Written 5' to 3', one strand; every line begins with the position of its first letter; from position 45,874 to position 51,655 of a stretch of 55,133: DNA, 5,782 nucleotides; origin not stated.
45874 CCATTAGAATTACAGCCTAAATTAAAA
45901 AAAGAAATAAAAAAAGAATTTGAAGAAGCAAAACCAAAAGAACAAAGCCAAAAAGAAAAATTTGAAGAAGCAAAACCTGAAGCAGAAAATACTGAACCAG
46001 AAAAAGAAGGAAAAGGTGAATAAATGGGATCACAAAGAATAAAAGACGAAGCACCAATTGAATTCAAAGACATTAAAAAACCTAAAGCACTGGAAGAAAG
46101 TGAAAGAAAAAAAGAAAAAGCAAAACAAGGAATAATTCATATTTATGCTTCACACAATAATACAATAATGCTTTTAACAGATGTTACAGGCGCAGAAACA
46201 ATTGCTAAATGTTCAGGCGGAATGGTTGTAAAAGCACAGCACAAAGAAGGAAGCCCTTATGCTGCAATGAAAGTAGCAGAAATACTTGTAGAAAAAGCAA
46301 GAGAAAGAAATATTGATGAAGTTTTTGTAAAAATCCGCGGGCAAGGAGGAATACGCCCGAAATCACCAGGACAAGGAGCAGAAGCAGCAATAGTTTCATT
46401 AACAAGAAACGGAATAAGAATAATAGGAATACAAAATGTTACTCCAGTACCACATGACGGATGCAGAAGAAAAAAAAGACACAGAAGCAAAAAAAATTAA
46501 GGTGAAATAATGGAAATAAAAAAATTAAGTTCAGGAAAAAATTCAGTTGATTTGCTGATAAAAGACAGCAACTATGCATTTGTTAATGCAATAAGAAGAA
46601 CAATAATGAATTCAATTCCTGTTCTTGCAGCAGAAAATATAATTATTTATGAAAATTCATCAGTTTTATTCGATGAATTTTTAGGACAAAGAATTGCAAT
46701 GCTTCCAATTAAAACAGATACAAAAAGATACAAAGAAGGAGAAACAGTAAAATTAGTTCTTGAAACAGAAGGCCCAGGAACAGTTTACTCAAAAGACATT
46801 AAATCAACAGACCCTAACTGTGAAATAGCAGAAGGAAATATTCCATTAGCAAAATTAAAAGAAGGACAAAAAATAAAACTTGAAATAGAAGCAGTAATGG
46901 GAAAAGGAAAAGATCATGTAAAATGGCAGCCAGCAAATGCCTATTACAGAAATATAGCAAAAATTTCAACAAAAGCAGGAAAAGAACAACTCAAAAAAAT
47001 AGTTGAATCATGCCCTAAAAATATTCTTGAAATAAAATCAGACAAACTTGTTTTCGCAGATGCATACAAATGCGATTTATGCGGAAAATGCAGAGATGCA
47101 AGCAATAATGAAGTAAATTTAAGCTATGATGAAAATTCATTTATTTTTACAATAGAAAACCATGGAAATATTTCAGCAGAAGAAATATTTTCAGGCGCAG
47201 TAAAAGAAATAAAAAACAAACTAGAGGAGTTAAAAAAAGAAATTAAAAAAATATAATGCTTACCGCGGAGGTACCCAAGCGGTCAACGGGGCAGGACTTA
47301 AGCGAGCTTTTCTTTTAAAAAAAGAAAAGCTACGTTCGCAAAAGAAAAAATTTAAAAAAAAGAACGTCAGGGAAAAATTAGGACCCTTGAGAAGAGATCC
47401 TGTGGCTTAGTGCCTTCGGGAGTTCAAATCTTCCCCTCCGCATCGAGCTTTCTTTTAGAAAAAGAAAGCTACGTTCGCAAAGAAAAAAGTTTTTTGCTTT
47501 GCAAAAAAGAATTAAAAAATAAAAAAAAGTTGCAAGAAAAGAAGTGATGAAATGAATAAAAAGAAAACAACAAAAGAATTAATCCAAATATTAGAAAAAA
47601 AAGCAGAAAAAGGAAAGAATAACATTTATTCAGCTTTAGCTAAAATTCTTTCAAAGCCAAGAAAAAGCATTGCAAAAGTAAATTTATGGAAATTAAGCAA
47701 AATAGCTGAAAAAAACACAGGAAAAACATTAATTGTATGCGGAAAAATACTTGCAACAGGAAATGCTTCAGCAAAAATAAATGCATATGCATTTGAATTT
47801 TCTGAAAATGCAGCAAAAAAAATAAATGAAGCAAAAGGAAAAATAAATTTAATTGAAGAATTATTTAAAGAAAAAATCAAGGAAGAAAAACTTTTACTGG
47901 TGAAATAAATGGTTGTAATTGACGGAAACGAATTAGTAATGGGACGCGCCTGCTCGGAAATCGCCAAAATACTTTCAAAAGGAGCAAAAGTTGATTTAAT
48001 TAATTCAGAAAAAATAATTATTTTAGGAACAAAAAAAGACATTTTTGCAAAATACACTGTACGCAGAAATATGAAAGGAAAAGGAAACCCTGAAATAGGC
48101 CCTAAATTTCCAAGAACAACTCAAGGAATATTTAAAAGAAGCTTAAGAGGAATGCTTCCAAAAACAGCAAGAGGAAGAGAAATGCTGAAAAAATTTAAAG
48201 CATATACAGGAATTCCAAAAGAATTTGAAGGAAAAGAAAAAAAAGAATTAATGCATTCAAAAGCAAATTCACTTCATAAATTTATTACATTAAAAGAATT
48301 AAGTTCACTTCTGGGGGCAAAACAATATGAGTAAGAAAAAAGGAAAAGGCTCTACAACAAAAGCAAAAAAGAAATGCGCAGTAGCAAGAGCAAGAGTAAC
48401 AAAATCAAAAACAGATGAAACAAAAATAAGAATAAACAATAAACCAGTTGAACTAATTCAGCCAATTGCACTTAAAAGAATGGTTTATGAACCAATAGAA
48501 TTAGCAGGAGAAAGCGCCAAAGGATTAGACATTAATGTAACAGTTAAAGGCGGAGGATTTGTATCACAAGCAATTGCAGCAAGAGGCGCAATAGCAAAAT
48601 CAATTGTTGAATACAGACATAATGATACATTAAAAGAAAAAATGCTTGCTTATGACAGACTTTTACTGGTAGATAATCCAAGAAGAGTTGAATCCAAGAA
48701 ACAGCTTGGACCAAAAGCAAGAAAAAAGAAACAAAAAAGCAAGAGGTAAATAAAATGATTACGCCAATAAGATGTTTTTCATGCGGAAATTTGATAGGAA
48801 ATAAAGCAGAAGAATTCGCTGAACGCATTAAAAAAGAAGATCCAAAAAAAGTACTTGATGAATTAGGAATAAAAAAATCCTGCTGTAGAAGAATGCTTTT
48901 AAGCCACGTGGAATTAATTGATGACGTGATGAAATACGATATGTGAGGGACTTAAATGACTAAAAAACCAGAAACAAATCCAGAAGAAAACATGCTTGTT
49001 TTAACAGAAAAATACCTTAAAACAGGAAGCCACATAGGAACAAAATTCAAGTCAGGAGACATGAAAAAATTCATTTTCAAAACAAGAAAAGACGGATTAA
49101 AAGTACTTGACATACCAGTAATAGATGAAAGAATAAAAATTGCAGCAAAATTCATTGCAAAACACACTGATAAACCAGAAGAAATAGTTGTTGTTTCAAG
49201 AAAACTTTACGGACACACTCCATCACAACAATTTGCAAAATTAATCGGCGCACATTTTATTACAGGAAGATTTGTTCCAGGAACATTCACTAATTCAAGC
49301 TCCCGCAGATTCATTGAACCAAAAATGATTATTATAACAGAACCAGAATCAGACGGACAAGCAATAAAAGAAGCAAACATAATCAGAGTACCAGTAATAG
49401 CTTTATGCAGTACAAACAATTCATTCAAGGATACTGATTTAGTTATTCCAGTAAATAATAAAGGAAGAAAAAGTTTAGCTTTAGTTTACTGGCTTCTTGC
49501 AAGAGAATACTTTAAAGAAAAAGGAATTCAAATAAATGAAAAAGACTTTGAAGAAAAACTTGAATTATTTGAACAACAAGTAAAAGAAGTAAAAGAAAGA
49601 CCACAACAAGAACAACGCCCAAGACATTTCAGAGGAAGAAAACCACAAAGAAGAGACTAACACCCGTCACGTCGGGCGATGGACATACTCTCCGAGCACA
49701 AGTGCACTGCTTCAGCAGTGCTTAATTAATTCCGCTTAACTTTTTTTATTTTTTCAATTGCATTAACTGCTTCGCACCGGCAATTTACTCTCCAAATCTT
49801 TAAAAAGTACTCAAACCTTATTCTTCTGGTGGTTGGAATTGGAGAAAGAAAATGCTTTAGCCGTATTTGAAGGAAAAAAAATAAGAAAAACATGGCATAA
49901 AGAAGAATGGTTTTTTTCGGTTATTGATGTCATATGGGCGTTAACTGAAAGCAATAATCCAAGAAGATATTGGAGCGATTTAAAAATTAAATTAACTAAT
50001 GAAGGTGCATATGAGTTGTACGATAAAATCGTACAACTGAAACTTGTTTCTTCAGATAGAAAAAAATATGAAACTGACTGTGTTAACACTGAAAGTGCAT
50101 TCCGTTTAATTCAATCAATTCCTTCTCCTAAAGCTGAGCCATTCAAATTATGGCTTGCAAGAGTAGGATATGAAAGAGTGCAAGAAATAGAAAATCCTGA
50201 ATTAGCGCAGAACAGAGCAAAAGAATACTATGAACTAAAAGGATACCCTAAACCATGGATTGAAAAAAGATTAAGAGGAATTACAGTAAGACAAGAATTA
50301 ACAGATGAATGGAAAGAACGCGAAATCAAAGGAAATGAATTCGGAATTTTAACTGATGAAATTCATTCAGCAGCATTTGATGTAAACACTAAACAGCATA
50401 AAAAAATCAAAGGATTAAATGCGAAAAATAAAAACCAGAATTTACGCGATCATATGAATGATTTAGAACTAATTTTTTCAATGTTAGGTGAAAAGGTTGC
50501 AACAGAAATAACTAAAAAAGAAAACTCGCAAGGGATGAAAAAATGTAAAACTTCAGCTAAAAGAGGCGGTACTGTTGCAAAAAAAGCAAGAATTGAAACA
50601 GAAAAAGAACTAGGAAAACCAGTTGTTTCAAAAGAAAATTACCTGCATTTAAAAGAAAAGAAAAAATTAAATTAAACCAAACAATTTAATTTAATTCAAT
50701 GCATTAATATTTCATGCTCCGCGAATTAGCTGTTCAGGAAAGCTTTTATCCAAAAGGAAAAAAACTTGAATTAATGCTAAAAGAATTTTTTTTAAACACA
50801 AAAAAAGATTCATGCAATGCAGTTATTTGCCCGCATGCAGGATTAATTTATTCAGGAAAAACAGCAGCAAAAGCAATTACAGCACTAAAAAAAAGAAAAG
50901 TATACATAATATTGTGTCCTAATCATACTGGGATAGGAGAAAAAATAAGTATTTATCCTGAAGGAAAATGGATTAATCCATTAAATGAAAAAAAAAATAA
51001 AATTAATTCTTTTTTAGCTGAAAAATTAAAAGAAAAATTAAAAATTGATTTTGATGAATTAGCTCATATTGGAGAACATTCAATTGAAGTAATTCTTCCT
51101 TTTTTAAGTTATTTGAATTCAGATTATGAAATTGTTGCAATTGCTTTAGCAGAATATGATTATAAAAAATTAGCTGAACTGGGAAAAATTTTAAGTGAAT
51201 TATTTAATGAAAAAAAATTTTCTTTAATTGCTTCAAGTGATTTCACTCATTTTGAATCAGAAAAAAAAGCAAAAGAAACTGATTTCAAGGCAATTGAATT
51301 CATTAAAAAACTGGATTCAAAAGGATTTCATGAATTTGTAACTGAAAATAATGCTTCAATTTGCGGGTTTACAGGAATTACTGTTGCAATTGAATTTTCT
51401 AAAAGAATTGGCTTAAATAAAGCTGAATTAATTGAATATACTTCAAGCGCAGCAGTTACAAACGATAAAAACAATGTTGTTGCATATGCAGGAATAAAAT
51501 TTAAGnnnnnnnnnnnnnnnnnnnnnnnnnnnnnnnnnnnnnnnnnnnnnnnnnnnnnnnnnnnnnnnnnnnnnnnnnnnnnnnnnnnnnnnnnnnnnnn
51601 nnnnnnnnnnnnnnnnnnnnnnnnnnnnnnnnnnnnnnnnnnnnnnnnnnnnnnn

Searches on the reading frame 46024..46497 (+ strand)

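Call 11: search_protein_families(library=pfam, proteins=[window:46024-46497:+])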
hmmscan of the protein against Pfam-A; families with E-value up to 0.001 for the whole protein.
window:46024-46497:+ (158 aa): 1 family
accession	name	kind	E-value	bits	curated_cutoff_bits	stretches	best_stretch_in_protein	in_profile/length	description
PF00411.24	Ribosomal_S11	-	1.1e-35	122.8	25.1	1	36-154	1-110/110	Ribosomal protein S11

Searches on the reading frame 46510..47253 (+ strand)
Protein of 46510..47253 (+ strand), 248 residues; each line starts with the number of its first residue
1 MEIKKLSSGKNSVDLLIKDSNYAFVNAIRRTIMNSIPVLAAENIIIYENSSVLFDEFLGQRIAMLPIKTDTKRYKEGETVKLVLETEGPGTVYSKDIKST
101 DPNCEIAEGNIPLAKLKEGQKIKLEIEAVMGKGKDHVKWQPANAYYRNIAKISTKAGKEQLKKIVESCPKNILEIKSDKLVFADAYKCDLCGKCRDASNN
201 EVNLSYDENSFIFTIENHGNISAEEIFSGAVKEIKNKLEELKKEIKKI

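Call 10: find_encoding_contigs(protein=window:46510-47253:+, flank=3000, max_places=10)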
Protein window:46510-47253:+ (248 aa): 1 contig read that carries it; 1 place shown.
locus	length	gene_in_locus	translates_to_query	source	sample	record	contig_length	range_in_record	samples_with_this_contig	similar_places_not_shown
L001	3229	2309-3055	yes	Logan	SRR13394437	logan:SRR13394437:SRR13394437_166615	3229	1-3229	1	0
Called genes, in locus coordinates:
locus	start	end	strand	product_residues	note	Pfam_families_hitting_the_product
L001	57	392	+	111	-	PF01199:Ribosomal_L34e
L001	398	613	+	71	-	-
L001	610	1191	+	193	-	PF00416:Ribosomal_S13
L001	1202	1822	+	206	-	PF01479:S4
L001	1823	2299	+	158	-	PF00411:Ribosomal_S11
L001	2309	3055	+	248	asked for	PF01193:RNA_pol_L, PF01000:RNA_pol_A_bac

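Call 11: search_protein_families(library=pfam, proteins=[window:46510-47253:+])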
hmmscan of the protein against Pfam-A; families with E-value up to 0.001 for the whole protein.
window:46510-47253:+ (248 aa): 2 families
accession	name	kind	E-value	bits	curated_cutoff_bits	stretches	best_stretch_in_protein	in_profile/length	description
PF01000.31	RNA_pol_A_bac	-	1.4e-16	61.2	33.9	1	69-138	34-101/119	RNA polymerase Rpb3/RpoA insert domain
PF01193.29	RNA_pol_L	-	5.5e-13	48.9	24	1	16-238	3-74/74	RNA polymerase Rpb3/Rpb11 dimerisation domain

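Call 19: find_homologous_proteins(query=window:46510-47253:+, max_evalue=1e-20)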
Query window:46510-47253:+ (248 aa): 417 proteins with E <= 1e-20 among 1145 candidates; the best 120 are listed.
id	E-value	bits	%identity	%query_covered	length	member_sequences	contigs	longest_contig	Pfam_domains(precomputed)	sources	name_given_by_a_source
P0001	2.4e-155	533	100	100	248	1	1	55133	PF01000.32,PF01193.30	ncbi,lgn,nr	ncbi:MAG: DNA-directed RNA polymerase subunit D [Candidatus Diapherotrites archaeon]|nr:DNA-directed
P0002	1.1e-104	367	67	100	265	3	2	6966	PF01000.32,PF01193.30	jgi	jgi:DNA-directed RNA polymerase subunit D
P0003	3.3e-103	363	65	97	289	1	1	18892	PF01000.32,PF01193.30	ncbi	-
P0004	1.2e-92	328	60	100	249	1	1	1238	PF01000.32,PF01193.30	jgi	jgi:DNA-directed RNA polymerase subunit D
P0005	3.8e-86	307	89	66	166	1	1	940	PF01000.32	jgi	-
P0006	1.4e-76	275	53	100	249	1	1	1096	PF01000.32,PF01193.30,PF13484.12,PF12838.13,PF13237.12,PF13187.12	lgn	-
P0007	1.7e-76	275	51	100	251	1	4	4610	PF01000.32,PF01193.30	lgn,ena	-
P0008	2.1e-76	275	50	100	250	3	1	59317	PF01000.32,PF01193.30,PF00037.33,PF13484.12,PF12838.13,PF13534.12,PF13183.12,PF13187.12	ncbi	ncbi:MAG: DNA-directed RNA polymerase subunit D [Candidatus Diapherotrites archaeon]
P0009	4.0e-76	274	52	100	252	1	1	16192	PF01000.32,PF01193.30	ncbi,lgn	-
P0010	5.9e-76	273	50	100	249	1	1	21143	PF01000.32,PF01193.30,PF12837.13,PF00037.33,PF13746.12,PF12838.13,PF13237.12,PF13183.12,PF13187.12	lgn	-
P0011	1.1e-74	269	51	100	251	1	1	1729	PF01000.32,PF01193.30,PF00037.33,PF13484.12,PF12838.13,PF13183.12,PF13187.12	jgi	-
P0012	3.2e-73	264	50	100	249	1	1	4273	PF01000.32,PF01193.30,PF12838.13,PF13237.12,PF13187.12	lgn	-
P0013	7.3e-73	263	50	100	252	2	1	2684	PF01000.32,PF01193.30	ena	-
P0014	1.1e-72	263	51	99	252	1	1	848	PF01000.32,PF01193.30,PF00037.33,PF13746.12,PF12838.13,PF13237.12,PF13183.12,PF13187.12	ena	-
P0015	2.3e-72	262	50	100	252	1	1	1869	PF01000.32,PF01193.30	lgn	-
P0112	9.7e-60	220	74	56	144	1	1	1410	PF01000.32,PF01193.30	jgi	-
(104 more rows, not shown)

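Call 20: find_encoding_contigs(protein=P0003, flank=10000, max_places=3)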
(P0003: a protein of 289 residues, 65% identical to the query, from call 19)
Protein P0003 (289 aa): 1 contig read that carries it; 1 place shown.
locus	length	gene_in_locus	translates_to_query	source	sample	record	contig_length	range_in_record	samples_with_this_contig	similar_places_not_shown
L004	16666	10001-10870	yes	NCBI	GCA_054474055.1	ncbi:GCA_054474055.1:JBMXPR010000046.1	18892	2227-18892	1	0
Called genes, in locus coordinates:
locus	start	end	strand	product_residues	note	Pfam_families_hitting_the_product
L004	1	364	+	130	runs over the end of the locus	PF16906:Ribosomal_L26, PF00467:KOW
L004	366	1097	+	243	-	PF00900:Ribosomal_S4e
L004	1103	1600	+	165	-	PF00281:Ribosomal_L5, PF00673:Ribosomal_L5_C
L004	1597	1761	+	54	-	PF00253:Ribosomal_S14 (weak)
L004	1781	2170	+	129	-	PF00410:Ribosomal_S8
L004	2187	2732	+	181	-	PF00347:Ribosomal_L6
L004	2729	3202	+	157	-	PF01655:Ribosomal_L32e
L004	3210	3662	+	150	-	PF01280:Ribosomal_L19e, PF25476:Ribosomal_L19e_C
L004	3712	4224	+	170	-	PF17144:Ribosomal_L5e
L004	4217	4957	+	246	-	PF00333:Ribosomal_S5, PF03719:Ribosomal_S5_C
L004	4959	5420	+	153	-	PF00327:Ribosomal_L30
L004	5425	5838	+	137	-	PF00828:Ribosomal_L27A (weak)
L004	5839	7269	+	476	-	PF10559:Plug_translocon, PF00344:SecY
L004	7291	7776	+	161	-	PF01956:EMC3_TMCO1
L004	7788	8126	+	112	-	PF01199:Ribosomal_L34e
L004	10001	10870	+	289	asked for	PF01193:RNA_pol_L, PF01000:RNA_pol_A_bac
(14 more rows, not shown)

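Call 21: find_encoding_contigs(protein=P0002, flank=10000, max_places=3)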
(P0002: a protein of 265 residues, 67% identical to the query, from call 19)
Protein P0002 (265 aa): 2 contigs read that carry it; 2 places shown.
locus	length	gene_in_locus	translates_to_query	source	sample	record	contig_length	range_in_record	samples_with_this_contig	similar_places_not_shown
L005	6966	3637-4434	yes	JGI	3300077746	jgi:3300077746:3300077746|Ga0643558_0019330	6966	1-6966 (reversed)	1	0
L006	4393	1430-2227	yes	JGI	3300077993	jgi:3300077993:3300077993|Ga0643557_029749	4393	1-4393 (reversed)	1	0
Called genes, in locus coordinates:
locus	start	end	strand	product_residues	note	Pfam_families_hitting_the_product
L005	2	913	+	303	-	?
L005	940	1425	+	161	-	PF01956:EMC3_TMCO1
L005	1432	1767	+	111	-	PF01199:Ribosomal_L34e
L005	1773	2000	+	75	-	-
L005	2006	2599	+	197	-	PF00416:Ribosomal_S13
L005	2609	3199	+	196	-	PF01479:S4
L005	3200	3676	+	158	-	PF00411:Ribosomal_S11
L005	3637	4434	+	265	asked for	PF01000:RNA_pol_A_bac, PF01193:RNA_pol_L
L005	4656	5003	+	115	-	-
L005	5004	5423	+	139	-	PF00572:Ribosomal_L13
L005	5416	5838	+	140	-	PF00380:Ribosomal_S9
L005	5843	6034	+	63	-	PF01194:RNA_pol_N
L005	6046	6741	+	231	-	PF00318:Ribosomal_S2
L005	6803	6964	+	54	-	?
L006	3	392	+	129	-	?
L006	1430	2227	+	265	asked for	PF01000:RNA_pol_A_bac, PF01193:RNA_pol_L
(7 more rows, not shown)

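Call 42: list_cluster_members(proteins=[P0001, P0122, P0121, P0003, P0124])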
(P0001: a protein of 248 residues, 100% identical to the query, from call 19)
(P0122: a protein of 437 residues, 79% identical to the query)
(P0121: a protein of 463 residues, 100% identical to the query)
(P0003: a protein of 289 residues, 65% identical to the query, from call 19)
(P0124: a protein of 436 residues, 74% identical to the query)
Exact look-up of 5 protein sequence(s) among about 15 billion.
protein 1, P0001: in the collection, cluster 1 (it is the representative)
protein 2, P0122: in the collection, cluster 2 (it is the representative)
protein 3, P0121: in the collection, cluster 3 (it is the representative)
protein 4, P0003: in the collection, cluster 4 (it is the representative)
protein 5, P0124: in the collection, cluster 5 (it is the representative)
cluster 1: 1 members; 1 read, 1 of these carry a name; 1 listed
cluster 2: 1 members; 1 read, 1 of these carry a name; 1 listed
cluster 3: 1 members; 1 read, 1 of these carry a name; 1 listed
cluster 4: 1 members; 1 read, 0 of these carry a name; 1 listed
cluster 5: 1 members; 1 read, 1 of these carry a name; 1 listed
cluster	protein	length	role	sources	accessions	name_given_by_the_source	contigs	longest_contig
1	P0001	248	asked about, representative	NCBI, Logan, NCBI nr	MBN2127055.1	MAG: DNA-directed RNA polymerase subunit D [Candidatus Diapherotrites archaeon] | DNA-directed RNA polymerase subunit D [Candidatus Diapherotrites archaeon]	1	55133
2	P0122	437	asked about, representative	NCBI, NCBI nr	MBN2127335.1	MAG: asparagine--tRNA ligase [Candidatus Diapherotrites archaeon] | asparagine--tRNA ligase [Candidatus Diapherotrites archaeon]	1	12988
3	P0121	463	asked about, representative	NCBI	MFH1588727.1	MAG: asparagine--tRNA ligase [Candidatus Diapherotrites archaeon]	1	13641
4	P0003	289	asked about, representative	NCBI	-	-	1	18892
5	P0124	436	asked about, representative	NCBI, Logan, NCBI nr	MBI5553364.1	MAG: asparagine--tRNA ligase [Candidatus Diapherotrites archaeon] | asparagine--tRNA ligase [Candidatus Diapherotrites archaeon]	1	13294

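Call 67: find_encoding_contigs(protein=P0005, flank=3000, max_places=3)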
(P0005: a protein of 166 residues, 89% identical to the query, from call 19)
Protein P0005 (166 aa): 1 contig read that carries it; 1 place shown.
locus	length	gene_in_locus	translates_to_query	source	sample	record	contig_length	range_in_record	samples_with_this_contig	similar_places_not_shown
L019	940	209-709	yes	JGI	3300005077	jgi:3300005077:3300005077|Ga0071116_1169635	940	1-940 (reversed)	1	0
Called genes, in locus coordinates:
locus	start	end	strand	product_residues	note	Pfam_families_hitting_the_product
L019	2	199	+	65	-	?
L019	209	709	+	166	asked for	PF01000:RNA_pol_A_bac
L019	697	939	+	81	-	?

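Call 68: find_encoding_contigs(protein=P0112, flank=3000, max_places=3)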
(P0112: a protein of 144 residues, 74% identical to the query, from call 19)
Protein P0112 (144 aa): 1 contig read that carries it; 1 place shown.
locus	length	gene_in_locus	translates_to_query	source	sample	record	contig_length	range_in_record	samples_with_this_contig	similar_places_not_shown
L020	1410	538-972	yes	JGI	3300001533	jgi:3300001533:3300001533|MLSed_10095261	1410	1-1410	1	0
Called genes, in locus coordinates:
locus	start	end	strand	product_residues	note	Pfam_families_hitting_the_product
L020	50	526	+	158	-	PF00411:Ribosomal_S11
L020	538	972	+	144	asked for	PF01193:RNA_pol_L (weak), PF01000:RNA_pol_A_bac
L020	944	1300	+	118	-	-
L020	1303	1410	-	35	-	?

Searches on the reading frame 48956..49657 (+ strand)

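Call 80: search_protein_families(library=pfam, proteins=[window:48956-49657:+])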
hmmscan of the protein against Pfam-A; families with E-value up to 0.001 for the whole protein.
window:48956-49657:+ (234 aa): 1 family
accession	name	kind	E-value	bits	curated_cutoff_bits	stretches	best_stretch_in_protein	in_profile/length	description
PF00318.25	Ribosomal_S2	-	4e-23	82.2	26.1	2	121-183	149-211/216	Ribosomal protein S2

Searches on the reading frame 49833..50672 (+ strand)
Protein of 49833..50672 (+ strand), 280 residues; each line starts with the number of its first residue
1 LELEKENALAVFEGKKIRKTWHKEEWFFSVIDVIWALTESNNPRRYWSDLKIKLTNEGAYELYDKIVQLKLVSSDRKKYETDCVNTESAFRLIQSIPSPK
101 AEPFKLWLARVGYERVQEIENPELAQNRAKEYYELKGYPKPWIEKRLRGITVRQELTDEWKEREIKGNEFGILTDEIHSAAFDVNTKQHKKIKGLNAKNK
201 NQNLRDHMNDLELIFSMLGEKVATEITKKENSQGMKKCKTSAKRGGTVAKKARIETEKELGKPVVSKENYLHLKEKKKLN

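Call 80: search_protein_families(library=pfam, proteins=[window:49833-50672:+])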
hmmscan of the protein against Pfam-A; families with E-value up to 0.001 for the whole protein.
window:49833-50672:+ (280 aa): 1 family
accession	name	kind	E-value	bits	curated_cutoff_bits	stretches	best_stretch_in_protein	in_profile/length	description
PF02498.22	Bro-N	-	1.3e-08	35.8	25.6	1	16-109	1-91/96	BRO family, N-terminal domain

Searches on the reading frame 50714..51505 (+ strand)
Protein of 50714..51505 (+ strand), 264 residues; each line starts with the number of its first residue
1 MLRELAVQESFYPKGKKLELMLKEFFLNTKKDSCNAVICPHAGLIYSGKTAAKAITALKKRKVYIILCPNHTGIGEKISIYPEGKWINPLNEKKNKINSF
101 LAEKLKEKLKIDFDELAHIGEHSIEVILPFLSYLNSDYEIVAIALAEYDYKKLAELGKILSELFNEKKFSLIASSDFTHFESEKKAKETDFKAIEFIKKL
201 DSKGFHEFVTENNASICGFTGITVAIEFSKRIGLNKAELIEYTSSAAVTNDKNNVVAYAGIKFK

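Call 81: search_protein_families(library=pfam, proteins=[window:50714-51505:+], max_evalue=0.01)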
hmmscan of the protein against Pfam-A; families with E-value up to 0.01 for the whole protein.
window:50714-51505:+ (264 aa): 1 family
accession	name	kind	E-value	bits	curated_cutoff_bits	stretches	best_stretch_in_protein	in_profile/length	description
PF01875.22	Memo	-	2.3e-57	194.7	27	1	10-261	7-268/269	Memo-like protein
